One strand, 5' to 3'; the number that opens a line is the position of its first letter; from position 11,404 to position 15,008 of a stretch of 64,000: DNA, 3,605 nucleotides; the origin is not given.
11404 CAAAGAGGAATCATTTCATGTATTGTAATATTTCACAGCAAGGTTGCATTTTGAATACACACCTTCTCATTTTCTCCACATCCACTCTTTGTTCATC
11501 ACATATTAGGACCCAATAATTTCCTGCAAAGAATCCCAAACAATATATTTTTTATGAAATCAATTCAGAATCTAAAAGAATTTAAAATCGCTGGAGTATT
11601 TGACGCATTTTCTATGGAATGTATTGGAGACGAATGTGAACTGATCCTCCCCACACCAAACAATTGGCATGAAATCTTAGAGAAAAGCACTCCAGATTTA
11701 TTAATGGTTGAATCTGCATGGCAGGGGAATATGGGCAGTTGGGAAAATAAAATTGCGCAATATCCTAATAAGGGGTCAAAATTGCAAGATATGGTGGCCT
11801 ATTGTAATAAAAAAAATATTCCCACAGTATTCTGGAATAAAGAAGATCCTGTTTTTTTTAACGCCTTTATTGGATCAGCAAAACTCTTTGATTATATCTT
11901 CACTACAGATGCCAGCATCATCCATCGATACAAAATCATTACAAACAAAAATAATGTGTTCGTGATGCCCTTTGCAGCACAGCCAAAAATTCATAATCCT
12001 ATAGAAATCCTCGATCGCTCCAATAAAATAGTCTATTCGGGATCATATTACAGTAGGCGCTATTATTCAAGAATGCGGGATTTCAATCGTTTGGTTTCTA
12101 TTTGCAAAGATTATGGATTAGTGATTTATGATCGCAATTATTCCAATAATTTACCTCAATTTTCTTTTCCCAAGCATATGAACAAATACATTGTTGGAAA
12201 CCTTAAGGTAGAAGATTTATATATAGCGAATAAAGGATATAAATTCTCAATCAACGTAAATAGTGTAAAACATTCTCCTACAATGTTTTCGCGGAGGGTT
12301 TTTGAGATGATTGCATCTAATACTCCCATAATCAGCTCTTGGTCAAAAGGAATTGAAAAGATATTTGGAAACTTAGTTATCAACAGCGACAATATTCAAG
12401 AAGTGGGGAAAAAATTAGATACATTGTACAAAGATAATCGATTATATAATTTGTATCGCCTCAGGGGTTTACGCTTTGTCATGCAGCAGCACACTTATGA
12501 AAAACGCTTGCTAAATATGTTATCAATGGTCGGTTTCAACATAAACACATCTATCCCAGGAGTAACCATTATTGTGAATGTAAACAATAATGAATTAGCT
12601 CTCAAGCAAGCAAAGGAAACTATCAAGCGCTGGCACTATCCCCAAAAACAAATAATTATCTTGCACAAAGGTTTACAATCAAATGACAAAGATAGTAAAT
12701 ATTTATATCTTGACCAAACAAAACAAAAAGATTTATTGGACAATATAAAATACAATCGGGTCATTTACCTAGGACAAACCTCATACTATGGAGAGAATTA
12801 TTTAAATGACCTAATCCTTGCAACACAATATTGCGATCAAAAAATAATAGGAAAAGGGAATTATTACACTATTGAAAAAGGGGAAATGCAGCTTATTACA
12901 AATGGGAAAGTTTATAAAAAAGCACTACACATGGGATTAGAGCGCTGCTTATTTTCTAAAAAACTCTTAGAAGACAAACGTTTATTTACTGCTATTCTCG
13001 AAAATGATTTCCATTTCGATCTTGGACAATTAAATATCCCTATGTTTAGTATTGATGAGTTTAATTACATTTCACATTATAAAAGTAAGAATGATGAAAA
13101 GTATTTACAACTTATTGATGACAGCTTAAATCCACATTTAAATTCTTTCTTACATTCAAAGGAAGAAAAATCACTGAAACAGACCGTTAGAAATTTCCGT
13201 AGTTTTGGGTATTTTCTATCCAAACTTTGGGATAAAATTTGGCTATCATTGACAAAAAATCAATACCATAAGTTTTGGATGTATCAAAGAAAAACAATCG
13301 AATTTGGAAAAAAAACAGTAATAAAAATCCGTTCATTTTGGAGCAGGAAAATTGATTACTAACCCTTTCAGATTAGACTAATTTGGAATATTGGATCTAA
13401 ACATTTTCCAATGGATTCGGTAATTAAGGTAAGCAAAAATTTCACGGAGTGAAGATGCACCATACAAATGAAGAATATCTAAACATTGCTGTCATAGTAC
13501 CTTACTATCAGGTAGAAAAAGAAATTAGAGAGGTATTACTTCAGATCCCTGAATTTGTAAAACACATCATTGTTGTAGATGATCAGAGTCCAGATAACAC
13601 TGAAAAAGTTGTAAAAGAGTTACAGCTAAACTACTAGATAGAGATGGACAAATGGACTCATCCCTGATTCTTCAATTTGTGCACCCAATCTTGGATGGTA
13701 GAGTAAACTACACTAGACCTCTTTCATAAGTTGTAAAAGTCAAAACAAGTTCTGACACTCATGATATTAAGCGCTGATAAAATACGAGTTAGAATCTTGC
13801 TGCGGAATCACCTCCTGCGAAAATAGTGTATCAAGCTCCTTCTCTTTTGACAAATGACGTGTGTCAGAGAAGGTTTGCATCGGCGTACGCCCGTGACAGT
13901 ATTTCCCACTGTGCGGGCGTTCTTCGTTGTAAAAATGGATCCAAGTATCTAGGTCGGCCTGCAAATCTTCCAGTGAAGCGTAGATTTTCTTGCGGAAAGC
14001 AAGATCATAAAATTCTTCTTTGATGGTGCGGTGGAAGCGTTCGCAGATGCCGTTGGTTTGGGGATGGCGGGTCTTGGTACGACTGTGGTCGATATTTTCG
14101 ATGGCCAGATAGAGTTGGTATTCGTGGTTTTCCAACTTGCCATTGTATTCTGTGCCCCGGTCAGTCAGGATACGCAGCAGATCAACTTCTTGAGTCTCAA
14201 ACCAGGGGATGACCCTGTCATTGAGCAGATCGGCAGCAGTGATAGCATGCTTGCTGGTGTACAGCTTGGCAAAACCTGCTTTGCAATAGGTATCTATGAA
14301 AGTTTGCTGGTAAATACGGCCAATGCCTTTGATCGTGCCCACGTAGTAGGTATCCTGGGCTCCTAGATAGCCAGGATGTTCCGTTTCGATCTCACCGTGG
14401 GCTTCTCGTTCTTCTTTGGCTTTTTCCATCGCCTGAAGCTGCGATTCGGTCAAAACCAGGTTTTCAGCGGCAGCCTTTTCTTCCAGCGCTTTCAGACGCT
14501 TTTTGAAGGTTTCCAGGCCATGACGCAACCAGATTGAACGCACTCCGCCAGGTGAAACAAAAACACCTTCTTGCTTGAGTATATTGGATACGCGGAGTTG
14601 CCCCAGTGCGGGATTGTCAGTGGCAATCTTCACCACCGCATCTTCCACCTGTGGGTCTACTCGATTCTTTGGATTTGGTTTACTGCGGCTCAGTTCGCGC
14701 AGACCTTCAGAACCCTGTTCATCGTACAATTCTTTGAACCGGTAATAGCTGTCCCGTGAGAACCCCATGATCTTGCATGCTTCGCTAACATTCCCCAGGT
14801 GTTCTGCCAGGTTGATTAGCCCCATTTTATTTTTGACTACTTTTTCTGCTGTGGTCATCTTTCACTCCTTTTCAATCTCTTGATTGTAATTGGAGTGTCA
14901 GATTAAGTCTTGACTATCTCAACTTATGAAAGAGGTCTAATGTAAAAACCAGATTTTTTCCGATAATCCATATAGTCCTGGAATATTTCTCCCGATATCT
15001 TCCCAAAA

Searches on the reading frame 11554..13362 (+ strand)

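Call 66: search_protein_families(library=pfam, proteins=[window:11554-13362:+], max_evalue=0.000001)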
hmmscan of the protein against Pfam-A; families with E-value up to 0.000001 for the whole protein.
window:11554-13362:+ (602 aa): 1 family
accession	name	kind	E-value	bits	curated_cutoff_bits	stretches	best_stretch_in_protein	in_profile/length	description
PF13524.12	Glyco_trans_1_2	-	1.3e-11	45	25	1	206-323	25-143/144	Glycosyl transferase-like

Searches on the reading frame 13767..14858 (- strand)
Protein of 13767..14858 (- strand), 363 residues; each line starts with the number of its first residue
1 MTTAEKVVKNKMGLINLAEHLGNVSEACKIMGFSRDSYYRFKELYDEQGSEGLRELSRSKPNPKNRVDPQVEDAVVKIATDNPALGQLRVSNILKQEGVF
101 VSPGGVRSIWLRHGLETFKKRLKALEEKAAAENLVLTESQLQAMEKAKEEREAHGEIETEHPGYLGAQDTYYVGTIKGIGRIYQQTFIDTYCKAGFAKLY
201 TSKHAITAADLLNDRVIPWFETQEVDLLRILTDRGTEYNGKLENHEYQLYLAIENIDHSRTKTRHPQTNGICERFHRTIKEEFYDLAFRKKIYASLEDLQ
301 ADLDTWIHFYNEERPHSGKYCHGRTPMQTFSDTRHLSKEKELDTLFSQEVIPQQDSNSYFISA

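Call 66: search_protein_families(library=pfam, proteins=[window:13767-14858:-], max_evalue=0.000001)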
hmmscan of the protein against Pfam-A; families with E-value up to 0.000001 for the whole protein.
window:13767-14858:- (363 aa): 4 families
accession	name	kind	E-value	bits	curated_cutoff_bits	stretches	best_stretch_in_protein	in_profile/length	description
PF13683.12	rve_3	-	1.4e-16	60.4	26.5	1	255-318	2-61/67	Integrase core domain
PF13551.12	HTH_29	-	3.9e-15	56.1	28.1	1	11-73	2-64/64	Winged helix-turn helix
PF13518.12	HTH_28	-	1.5e-07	31.8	25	1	15-59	6-50/52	Helix-turn-helix domain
PF13565.12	HTH_32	-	9.8e-07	29.7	33.7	0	39-110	3-73/73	Homeodomain-like domain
